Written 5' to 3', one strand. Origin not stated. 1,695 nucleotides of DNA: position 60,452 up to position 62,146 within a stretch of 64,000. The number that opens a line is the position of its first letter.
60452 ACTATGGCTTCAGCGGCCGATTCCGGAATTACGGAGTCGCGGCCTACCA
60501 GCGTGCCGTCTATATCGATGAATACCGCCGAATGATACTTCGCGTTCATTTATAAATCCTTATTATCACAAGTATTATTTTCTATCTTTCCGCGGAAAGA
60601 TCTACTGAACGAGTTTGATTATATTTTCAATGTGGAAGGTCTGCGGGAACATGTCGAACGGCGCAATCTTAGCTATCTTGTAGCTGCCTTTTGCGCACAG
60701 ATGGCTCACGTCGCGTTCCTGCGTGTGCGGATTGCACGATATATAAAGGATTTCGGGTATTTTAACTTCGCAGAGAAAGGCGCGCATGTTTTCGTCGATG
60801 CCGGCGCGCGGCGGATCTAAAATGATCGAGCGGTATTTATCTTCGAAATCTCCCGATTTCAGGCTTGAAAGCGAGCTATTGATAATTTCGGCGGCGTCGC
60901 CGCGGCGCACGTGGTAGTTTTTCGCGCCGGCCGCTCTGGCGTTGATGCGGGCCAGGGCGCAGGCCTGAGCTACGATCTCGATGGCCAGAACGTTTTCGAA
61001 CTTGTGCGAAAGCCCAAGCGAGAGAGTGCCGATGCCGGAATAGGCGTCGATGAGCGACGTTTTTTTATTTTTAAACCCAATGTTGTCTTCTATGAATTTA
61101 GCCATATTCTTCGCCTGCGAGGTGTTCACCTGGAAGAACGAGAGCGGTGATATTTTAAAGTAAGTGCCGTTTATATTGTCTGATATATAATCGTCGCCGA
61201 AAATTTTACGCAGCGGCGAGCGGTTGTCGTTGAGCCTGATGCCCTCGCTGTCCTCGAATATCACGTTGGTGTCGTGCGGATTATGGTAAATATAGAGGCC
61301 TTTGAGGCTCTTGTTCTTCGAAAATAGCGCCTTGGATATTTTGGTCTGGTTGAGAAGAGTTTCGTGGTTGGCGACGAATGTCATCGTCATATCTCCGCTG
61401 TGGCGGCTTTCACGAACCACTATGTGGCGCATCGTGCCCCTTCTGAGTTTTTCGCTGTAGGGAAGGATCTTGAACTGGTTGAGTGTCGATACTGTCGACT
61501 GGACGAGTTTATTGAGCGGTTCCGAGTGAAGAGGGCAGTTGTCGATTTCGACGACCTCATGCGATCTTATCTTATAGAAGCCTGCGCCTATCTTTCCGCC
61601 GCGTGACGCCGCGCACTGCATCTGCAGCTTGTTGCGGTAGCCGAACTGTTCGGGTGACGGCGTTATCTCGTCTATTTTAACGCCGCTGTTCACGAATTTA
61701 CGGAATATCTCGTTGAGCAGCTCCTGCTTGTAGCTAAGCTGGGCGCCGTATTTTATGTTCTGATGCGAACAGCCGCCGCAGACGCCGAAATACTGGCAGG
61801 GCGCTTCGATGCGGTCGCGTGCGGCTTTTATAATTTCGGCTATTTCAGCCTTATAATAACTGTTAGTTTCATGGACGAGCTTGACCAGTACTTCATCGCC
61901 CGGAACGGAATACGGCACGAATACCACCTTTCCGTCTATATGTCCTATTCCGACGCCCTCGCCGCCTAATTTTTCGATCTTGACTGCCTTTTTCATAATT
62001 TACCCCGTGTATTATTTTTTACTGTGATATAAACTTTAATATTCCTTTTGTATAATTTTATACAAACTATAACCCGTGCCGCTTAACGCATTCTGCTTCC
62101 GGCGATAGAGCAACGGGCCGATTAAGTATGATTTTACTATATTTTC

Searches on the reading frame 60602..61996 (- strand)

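Call 37: search_protein_families(library=pfam, proteins=[window:60602-61996:-], max_evalue=0.001)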
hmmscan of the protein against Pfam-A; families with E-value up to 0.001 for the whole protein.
window:60602-61996:- (464 aa): 4 families
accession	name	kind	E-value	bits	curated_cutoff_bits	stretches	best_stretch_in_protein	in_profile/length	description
PF05958.17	tRNA_U5-meth_tr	-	9.4e-28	97.7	23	1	266-460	154-352/357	tRNA (Uracil-5-)-methyltransferase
PF01938.26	TRAM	-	6.2e-07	29.6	21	1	5-48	10-56/61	TRAM domain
PF09445.16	Methyltransf_15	-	0.00014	21.9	22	1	314-401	3-85/165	RNA cap guanine-N2 methyltransferase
PF13847.12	Methyltransf_31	-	0.00041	20.5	27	1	310-376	2-70/145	Methyltransferase domain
